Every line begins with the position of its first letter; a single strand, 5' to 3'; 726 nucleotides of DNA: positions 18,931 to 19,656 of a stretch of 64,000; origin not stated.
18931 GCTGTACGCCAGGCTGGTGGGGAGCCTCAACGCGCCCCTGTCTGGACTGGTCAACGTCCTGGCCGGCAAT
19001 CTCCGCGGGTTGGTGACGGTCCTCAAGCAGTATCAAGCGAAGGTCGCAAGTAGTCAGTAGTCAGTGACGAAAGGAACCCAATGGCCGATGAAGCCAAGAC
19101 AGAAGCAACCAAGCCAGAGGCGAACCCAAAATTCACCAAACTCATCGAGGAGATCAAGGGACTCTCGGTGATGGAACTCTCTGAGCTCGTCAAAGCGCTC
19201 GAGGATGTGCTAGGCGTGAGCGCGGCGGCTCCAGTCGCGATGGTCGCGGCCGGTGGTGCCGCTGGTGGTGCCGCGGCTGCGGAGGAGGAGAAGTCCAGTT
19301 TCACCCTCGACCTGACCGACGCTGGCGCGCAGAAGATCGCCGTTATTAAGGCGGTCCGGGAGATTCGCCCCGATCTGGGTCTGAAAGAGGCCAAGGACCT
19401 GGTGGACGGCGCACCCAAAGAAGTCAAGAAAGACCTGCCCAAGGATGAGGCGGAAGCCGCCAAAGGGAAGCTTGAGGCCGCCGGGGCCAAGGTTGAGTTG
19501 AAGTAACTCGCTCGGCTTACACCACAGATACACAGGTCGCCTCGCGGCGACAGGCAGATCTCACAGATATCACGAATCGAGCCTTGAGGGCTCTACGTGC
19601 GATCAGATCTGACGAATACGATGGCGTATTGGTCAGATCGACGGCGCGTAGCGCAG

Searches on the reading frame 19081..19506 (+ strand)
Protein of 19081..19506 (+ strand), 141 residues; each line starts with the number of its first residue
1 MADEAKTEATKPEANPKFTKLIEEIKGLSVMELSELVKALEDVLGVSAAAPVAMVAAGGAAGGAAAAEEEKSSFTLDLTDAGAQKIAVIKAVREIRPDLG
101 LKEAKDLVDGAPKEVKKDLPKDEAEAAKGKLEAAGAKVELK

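Call 13: search_protein_families(library=pfam, proteins=[window:19081-19506:+])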
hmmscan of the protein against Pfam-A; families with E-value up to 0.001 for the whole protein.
window:19081-19506:+ (141 aa): 2 families
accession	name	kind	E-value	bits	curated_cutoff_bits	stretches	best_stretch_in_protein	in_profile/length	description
PF00542.24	Ribosomal_L12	-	1.4e-26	93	25.9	1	74-141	1-67/67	Ribosomal protein L7/L12 C-terminal domain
PF16320.10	Ribosomal_L12_N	-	1.5e-19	69.8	25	1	19-64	3-47/48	Ribosomal protein L7/L12 dimerisation domain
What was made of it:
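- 19081..19506 (+): Context: rplL (L7/L12), the gene immediately upstream of copy B on the same strand. Pfam PF00542 and PF16320 (call 13).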

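Call 17: find_encoding_contigs(protein=window:19081-19506:+, flank=10000, max_places=10)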
Protein window:19081-19506:+ (141 aa): no gene with exactly this product is on record in the collection.

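Call 23: find_homologous_proteins(query=window:19081-19506:+)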
Query window:19081-19506:+ (141 aa): 8000 proteins with E <= 0.001 among 8000 candidates; the best 120 are listed.
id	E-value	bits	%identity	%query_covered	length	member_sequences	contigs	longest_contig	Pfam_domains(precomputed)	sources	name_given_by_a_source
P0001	3.2e-74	265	100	100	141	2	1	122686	PF16320.11,PF00542.25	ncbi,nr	ncbi:50S ribosomal protein L7/L12 [Candidatus Berkelbacteria bacterium]|nr:50S ribosomal protein L7/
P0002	5.7e-62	225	87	100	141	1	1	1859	PF16320.11,PF00542.25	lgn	-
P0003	3.2e-59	217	88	90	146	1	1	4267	PF16320.11,PF00542.25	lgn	-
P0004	1.9e-57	211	82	100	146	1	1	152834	PF16320.11,PF00542.25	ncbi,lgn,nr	ncbi:50S ribosomal protein L7/L12 [Candidatus Berkelbacteria bacterium]|nr:50S ribosomal protein L7/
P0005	1.4e-56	208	84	93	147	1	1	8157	PF16320.11,PF00542.25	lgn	-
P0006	2.6e-48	181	72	85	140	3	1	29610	PF16320.11,PF00542.25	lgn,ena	-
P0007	2.8e-48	181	74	100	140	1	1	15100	PF16320.11,PF00542.25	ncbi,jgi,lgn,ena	ncbi:MAG: 50S ribosomal protein L7/L12 [Patescibacteria group bacterium]|jgi:large subunit ribosomal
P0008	1.3e-47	179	70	100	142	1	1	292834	PF16320.11,PF00542.25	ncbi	-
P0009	4.7e-47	177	70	100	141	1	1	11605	PF16320.11,PF00542.25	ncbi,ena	-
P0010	3.1e-46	175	72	91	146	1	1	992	PF16320.11,PF00542.25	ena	-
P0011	7.2e-46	173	68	100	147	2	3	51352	PF16320.11,PF00542.25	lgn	-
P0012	1.5e-45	172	70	100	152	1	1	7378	PF16320.11,PF00542.25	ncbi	-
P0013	3.3e-45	171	67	100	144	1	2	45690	PF16320.11,PF00542.25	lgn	-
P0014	5.1e-45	171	67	100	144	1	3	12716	PF16320.11,PF00542.25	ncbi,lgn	-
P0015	2.1e-44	169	66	99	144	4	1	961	PF16320.11,PF00542.25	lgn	-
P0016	4.8e-44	168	66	99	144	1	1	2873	PF16320.11,PF00542.25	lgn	-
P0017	5.8e-44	167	67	99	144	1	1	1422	PF16320.11,PF00542.25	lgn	-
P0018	7.4e-44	167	69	89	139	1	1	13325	PF16320.11,PF00542.25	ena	-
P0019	3.0e-43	165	73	89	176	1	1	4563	PF16320.11,PF00542.25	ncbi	-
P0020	3.1e-43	165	71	90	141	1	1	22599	PF16320.11,PF00542.25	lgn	-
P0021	3.3e-43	165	74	89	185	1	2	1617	PF16320.11,PF00542.25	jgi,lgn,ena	-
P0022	3.9e-43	165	69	94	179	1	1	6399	PF16320.11,PF00542.25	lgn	-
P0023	6.2e-43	164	71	89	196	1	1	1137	PF16320.11,PF00542.25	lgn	-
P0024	7.9e-43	164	73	89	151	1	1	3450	PF16320.11,PF00542.25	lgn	-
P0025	1.5e-42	163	67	100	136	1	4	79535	PF16320.11,PF00542.25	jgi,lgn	-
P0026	2.5e-42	162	65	99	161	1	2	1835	PF16320.11,PF00542.25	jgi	-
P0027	2.8e-42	162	71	94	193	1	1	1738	PF16320.11,PF00542.25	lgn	-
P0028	2.9e-42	162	61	100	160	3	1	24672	PF16320.11,PF00542.25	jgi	-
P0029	3.0e-42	162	68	99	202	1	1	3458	PF16320.11,PF00542.25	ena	-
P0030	3.5e-42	162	72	89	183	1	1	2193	PF16320.11,PF00542.25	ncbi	-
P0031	4.6e-42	161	77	89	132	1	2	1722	PF16320.11,PF00542.25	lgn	-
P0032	5.5e-42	161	70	93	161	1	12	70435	PF16320.11,PF00542.25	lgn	-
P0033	5.6e-42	161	71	89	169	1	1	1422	PF16320.11,PF00542.25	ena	-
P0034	6.6e-42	161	73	89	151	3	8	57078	PF16320.11,PF00542.25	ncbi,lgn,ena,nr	ncbi:50S ribosomal protein L7/L12 [Candidatus Berkelbacteria bacterium]|nr:50S ribosomal protein L7/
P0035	7.4e-42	161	62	100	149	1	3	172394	PF16320.11,PF00542.25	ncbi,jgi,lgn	jgi:large subunit ribosomal protein L7/L12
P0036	7.5e-42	161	70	100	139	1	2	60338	PF16320.11,PF00542.25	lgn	-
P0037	7.7e-42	160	70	93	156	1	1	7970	PF16320.11,PF00542.25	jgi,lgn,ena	-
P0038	8.5e-42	160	70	89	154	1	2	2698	PF16320.11,PF00542.25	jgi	-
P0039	1.0e-41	160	73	85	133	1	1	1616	PF16320.11,PF00542.25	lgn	-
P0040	1.0e-41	160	70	89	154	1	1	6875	PF16320.11,PF00542.25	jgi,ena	-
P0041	1.0e-41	160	68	77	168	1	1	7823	PF16320.11,PF00542.25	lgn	-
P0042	1.1e-41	160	64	99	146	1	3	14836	PF16320.11,PF00542.25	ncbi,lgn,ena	ncbi:MAG: 50S ribosomal protein L7/L12 [Patescibacteria group bacterium]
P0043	1.2e-41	160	64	100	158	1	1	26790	PF16320.11,PF00542.25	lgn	-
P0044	1.2e-41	160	65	100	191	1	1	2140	PF16320.11,PF00542.25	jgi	-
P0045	1.5e-41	160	67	98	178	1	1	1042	PF16320.11,PF00542.25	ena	-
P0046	1.9e-41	159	69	89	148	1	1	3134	PF16320.11,PF00542.25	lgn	-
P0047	1.9e-41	159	74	89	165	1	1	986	PF16320.11,PF00542.25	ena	-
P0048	1.9e-41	159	68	99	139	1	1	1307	PF16320.11,PF00542.25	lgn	-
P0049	2.2e-41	159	72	89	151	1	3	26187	PF16320.11,PF00542.25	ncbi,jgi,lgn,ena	-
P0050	2.4e-41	159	68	93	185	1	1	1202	PF16320.11,PF00542.25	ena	-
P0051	2.6e-41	159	67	100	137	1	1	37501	PF16320.11,PF00542.25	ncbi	-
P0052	2.7e-41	159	63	99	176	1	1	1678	PF16320.11,PF00542.25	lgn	-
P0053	2.9e-41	159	68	93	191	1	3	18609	PF16320.11,PF00542.25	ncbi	-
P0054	3.0e-41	159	74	89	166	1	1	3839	PF16320.11,PF00542.25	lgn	-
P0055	3.6e-41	158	65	95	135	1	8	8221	PF16320.11,PF00542.25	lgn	-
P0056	4.6e-41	158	67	98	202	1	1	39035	PF16320.11,PF00542.25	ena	-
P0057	4.8e-41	158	72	92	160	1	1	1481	PF16320.11,PF00542.25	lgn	-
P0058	5.9e-41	158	70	89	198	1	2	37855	PF16320.11,PF00542.25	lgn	-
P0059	7.0e-41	157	70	89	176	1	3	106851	PF16320.11,PF00542.25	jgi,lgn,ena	-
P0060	7.3e-41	157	71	90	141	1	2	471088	PF16320.11,PF00542.25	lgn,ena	-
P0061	7.4e-41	157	70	89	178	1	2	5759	PF16320.11,PF00542.25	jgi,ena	-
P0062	7.4e-41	157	73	93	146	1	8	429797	PF16320.11,PF00542.25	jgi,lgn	-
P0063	7.4e-41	157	72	91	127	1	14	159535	PF16320.11,PF00542.25,PF06180.17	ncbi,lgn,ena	-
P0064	7.5e-41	157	67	83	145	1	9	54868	PF16320.11,PF00542.25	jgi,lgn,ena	-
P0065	9.9e-41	157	72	88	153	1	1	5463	PF16320.11,PF00542.25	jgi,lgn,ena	jgi:large subunit ribosomal protein L7/L12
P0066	1.1e-40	157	69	92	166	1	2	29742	PF16320.11,PF00542.25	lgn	-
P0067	1.1e-40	157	70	85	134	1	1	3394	PF16320.11,PF00542.25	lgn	-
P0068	1.2e-40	157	69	89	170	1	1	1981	PF16320.11,PF00542.25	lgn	-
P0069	1.4e-40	156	66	99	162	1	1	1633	PF16320.11,PF00542.25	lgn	-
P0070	1.5e-40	156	71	89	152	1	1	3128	PF16320.11,PF00542.25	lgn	-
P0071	1.5e-40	156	66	97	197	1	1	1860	PF16320.11,PF00542.25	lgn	-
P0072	1.5e-40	156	69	93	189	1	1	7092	PF16320.11,PF00542.25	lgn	-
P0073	1.7e-40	156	69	92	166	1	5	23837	PF16320.11,PF00542.25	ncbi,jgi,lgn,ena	-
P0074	1.9e-40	156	65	100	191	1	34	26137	PF16320.11,PF00542.25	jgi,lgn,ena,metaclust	metaclust:\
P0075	2.1e-40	156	65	99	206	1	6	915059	PF16320.11,PF00542.25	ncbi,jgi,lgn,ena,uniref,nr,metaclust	ncbi:TPA: 50S ribosomal protein L7/L12 [Candidatus Berkelbacteria bacterium]|uniref:Large ribosomal 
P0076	2.1e-40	156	72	89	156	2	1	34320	PF16320.11,PF00542.25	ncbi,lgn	-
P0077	2.2e-40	156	69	92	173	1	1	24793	PF16320.11,PF00542.25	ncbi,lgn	-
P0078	2.4e-40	156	70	89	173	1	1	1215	PF16320.11,PF00542.25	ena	-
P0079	2.9e-40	155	70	88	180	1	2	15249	PF16320.11,PF00542.25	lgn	-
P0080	3.0e-40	155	67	97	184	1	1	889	PF16320.11,PF00542.25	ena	-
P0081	3.2e-40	155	67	100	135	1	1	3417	PF16320.11,PF00542.25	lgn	-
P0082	3.3e-40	155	71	93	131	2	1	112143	PF16320.11,PF00542.25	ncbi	ncbi:MAG: 50S ribosomal protein L7/L12 [Patescibacteria group bacterium]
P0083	3.4e-40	155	69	89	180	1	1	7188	PF16320.11,PF00542.25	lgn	-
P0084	3.8e-40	155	-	-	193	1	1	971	PF16320.11,PF00542.25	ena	-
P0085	4.0e-40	155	66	97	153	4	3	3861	PF16320.11,PF00542.25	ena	-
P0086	4.0e-40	155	70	89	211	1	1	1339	PF16320.11,PF00542.25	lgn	-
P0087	4.4e-40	155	70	89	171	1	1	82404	PF16320.11,PF00542.25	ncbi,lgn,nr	ncbi:50S ribosomal protein L7/L12 [Candidatus Berkelbacteria bacterium]|nr:50S ribosomal protein L7/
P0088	4.5e-40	155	67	89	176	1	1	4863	PF16320.11,PF00542.25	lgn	-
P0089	4.7e-40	155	68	91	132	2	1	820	PF16320.11,PF00542.25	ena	-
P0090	5.5e-40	154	68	95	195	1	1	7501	PF16320.11,PF00542.25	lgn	-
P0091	5.9e-40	154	69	89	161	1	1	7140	PF16320.11,PF00542.25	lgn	-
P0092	6.5e-40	154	67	98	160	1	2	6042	PF16320.11,PF00542.25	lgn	-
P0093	6.7e-40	154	66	97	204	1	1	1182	PF16320.11,PF00542.25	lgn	-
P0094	7.0e-40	154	70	89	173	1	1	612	PF16320.11,PF00542.25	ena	-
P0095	7.4e-40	154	67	92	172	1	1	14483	PF16320.11,PF00542.25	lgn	-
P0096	7.9e-40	154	66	99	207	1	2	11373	PF16320.11,PF00542.25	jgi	-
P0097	8.6e-40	154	69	89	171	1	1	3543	PF16320.11,PF00542.25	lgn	-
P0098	8.6e-40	154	73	91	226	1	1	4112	PF16320.11,PF00542.25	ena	-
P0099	1.2e-39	153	66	97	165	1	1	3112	PF16320.11,PF00542.25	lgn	-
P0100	1.3e-39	153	68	99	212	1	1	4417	PF16320.11,PF00542.25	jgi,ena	-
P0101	1.4e-39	153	68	91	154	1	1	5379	PF16320.11,PF00542.25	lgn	-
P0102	1.4e-39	153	70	89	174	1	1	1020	PF16320.11,PF00542.25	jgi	jgi:large subunit ribosomal protein L7/L12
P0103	1.5e-39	153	64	74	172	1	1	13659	PF16320.11,PF00542.25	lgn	-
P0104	1.6e-39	153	69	96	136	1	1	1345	PF16320.11,PF00542.25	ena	-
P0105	1.7e-39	153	72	89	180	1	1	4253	PF16320.11,PF00542.25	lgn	-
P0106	2.6e-39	152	70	89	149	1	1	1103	PF16320.11,PF00542.25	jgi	jgi:large subunit ribosomal protein L7/L12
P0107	2.9e-39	152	68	91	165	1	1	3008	PF16320.11,PF00542.25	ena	-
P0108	3.0e-39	152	70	93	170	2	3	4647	PF16320.11,PF00542.25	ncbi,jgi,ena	-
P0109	3.1e-39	152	69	89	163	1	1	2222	PF16320.11,PF00542.25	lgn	-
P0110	3.1e-39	152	61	85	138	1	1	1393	PF16320.11,PF00542.25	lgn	-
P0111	3.1e-39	152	68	89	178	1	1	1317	PF16320.11,PF00542.25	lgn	-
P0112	3.3e-39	152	68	83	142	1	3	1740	PF16320.11,PF00542.25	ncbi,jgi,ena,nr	ncbi:MAG TPA: 50S ribosomal protein L7/L12 [bacterium]|nr:50S ribosomal protein L7/L12 [bacterium]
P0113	3.3e-39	152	65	94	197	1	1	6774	PF16320.11,PF00542.25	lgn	-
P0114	3.3e-39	152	69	89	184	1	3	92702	PF16320.11,PF00542.25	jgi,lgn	jgi:large subunit ribosomal protein L7/L12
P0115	3.4e-39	152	66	98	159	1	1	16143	PF16320.11,PF00542.25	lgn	-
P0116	3.4e-39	152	67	97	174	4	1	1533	PF16320.11,PF00542.25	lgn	-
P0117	3.7e-39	152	73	89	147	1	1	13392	PF16320.11,PF00542.25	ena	-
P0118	4.1e-39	152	65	76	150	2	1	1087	PF16320.11,PF00542.25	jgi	-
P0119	4.2e-39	152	65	100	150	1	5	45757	PF16320.11,PF00542.25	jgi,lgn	-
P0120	4.4e-39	152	70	89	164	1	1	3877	PF16320.11,PF00542.25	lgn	-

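Call 24: find_encoding_contigs(protein=P0001, flank=10000, max_places=5)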
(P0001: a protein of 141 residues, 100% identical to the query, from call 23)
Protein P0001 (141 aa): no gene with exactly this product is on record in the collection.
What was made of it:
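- Tried and rejected: The exact-protein look-up failed for rplL (calls 17, 24).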

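Call 25: find_encoding_contigs(protein=P0004, flank=10000, max_places=5)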
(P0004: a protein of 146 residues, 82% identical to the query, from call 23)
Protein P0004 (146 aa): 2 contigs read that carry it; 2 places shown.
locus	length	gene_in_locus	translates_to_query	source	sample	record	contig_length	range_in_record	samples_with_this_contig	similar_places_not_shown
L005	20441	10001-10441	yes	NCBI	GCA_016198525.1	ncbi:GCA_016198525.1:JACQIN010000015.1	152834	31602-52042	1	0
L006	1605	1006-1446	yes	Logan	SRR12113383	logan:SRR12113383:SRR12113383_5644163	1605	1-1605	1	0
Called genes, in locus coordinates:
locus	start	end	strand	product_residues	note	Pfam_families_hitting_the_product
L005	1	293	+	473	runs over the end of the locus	PF01406:tRNA-synt_1e, PF09334:tRNA-synt_1g (faint), PF23493:CysS_C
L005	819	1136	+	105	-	-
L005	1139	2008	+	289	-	-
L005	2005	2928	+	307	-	-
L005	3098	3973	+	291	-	-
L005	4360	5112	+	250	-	-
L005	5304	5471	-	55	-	-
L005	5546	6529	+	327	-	PF03462:PCRF, PF00472:RF-1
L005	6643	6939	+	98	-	PF02575:YbaB_DNA_bd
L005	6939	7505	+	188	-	PF01195:Pept_tRNA_hydro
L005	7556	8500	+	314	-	PF00687:Ribosomal_L1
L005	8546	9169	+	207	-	PF02223:Thymidylate_kin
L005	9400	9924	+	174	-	PF00466:Ribosomal_L10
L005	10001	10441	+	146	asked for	PF16320:Ribosomal_L12_N, PF00542:Ribosomal_L12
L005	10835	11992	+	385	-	PF01702:TGT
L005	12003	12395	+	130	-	-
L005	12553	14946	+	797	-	PF26449:DUF8128, PF12696:TraG-D_C (faint)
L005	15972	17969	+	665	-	PF10412:TrwB_AAD_bind, PF01935:DUF87 (faint)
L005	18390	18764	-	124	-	PF06947:DUF1290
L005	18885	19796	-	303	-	PF02355:SecD_SecF_C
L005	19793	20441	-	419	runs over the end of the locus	PF21760:SecD_1st, PF22599:SecDF_P1_head, PF00873:ACR_tran, PF02355:SecD_SecF_C, PF03176:MMPL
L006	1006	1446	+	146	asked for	PF16320:Ribosomal_L12_N, PF00542:Ribosomal_L12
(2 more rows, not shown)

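Call 29: find_encoding_contigs(protein=P0003, flank=10000, max_places=5)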
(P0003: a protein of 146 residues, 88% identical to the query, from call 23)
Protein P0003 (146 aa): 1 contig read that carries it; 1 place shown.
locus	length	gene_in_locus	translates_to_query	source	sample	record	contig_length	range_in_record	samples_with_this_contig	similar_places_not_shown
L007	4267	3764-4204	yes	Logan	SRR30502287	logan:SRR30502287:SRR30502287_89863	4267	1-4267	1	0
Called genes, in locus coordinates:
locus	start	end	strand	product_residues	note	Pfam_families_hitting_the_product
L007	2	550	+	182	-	?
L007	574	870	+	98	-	PF02575:YbaB_DNA_bd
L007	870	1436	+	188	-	PF01195:Pept_tRNA_hydro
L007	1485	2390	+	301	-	PF00687:Ribosomal_L1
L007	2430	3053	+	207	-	PF02223:Thymidylate_kin, PF13521:AAA_28 (weak)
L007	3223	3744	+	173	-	PF00466:Ribosomal_L10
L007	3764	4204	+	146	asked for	PF16320:Ribosomal_L12_N, PF00542:Ribosomal_L12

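Call 30: find_encoding_contigs(protein=P0005, flank=10000, max_places=5)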
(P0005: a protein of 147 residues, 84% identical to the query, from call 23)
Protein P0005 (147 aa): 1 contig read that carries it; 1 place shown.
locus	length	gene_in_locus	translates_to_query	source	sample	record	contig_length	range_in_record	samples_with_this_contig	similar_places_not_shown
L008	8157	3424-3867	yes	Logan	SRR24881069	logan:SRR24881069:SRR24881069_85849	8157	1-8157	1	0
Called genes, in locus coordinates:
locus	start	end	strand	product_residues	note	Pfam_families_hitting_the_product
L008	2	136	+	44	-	?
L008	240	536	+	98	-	PF02575:YbaB_DNA_bd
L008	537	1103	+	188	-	PF01195:Pept_tRNA_hydro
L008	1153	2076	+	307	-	PF00687:Ribosomal_L1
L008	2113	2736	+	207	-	PF02223:Thymidylate_kin, PF13521:AAA_28 (weak)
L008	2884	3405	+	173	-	PF00466:Ribosomal_L10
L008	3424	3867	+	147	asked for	PF16320:Ribosomal_L12_N, PF00542:Ribosomal_L12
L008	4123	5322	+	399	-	PF01702:TGT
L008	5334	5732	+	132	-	-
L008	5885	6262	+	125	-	-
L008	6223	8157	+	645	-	?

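Call 31: find_encoding_contigs(protein=P0002, flank=10000, max_places=5)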
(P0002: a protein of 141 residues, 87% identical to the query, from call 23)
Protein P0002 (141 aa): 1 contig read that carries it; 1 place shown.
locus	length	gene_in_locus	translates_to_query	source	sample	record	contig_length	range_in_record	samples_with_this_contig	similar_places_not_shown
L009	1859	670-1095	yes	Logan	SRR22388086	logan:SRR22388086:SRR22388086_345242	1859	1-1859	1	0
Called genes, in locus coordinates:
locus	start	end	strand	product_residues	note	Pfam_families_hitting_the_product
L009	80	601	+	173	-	PF00466:Ribosomal_L10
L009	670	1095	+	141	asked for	PF16320:Ribosomal_L12_N, PF00542:Ribosomal_L12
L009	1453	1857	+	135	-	?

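Call 69: find_encoding_contigs(protein=P0121, flank=10000, max_places=10)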
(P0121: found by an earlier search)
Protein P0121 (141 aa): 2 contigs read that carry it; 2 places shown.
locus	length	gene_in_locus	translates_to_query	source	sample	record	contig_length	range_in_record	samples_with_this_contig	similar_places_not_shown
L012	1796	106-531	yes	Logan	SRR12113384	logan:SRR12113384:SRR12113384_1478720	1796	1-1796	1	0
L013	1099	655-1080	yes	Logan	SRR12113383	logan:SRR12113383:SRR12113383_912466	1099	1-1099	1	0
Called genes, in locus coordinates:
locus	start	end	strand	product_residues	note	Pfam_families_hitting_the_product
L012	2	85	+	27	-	?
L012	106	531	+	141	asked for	PF16320:Ribosomal_L12_N, PF00542:Ribosomal_L12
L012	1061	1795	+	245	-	?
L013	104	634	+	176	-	PF00466:Ribosomal_L10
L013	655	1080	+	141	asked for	PF16320:Ribosomal_L12_N, PF00542:Ribosomal_L12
